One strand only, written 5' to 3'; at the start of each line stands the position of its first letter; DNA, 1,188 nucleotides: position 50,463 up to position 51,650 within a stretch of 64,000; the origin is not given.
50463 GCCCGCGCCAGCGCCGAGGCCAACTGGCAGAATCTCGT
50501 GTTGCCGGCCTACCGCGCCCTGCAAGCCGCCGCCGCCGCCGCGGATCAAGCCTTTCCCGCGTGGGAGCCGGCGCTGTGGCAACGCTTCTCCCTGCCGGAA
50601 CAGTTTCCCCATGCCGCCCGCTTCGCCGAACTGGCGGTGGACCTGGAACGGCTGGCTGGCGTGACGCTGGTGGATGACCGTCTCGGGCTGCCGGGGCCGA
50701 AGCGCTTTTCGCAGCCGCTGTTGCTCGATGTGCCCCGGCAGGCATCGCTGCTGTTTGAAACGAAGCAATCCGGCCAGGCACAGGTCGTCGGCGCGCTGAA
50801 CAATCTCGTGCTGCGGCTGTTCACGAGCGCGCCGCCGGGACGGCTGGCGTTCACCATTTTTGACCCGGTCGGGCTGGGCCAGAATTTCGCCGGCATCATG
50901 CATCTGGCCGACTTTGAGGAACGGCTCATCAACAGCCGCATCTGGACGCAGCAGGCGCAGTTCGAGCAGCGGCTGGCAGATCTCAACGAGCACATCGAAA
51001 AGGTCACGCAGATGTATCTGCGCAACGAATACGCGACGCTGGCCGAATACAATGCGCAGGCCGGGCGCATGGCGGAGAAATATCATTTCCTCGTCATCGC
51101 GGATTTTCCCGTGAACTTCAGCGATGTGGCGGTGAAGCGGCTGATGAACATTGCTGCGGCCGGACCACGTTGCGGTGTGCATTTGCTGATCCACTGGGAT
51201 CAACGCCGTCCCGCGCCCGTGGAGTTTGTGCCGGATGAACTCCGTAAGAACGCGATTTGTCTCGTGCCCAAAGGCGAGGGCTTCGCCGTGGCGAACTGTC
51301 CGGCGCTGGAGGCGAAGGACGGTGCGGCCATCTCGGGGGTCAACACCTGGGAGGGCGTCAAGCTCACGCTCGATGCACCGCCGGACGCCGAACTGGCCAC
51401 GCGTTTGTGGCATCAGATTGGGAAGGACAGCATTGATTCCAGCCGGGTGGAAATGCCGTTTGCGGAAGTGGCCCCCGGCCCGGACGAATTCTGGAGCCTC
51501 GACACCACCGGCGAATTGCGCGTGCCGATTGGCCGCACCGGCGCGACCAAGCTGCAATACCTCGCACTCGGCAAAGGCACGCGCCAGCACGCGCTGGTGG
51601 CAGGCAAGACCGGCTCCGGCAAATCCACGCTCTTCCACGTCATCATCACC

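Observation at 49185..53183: Unusual ATPase layout: only the middle of three FtsK-like modules is catalytic, and coiled coils lie on both sides of the TM pair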

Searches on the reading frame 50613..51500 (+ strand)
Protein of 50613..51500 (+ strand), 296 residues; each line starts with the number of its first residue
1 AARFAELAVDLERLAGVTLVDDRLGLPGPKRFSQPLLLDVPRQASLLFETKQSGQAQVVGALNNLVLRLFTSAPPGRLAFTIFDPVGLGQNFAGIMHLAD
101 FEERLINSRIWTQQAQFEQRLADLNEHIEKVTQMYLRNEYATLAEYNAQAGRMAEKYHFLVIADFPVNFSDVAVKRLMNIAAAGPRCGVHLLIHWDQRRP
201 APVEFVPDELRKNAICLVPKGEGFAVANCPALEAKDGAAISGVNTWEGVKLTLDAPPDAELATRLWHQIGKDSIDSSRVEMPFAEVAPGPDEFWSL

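Call 38: search_protein_families(library=pfam, proteins=[window:50613-51500:+], max_evalue=10)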
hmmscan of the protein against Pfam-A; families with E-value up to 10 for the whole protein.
window:50613-51500:+ (296 aa): 1 family
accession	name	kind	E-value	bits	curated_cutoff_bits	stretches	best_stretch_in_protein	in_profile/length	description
PF01580.24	FtsK_SpoIIIE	-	0.0081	16.1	24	1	50-195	47-165/221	FtsK/SpoIIIE family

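Call 44: search_protein_families(library=ncbifam, proteins=[window:50652-51479:+], max_evalue=10)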
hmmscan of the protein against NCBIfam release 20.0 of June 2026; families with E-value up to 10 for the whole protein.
window:50652-51479:+ (276 aa): 0 families

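Call 103: search_solved_structures(query=A9, max_evalue=10, show_alignments=2)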
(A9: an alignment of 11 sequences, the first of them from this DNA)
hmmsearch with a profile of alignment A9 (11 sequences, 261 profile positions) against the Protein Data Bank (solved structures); distinct sequences matched with E-value up to 10: 3.
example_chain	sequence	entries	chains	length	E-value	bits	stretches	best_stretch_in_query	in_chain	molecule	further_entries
5fv0_A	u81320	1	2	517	0.18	14.3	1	100-213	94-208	ESX secretion system protein EccC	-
4lya_A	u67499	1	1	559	0.22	14.1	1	100-213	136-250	Uncharacterized protein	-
7nrc_So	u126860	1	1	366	1.3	11.6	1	177-241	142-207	Ribosome-interacting GTPase 2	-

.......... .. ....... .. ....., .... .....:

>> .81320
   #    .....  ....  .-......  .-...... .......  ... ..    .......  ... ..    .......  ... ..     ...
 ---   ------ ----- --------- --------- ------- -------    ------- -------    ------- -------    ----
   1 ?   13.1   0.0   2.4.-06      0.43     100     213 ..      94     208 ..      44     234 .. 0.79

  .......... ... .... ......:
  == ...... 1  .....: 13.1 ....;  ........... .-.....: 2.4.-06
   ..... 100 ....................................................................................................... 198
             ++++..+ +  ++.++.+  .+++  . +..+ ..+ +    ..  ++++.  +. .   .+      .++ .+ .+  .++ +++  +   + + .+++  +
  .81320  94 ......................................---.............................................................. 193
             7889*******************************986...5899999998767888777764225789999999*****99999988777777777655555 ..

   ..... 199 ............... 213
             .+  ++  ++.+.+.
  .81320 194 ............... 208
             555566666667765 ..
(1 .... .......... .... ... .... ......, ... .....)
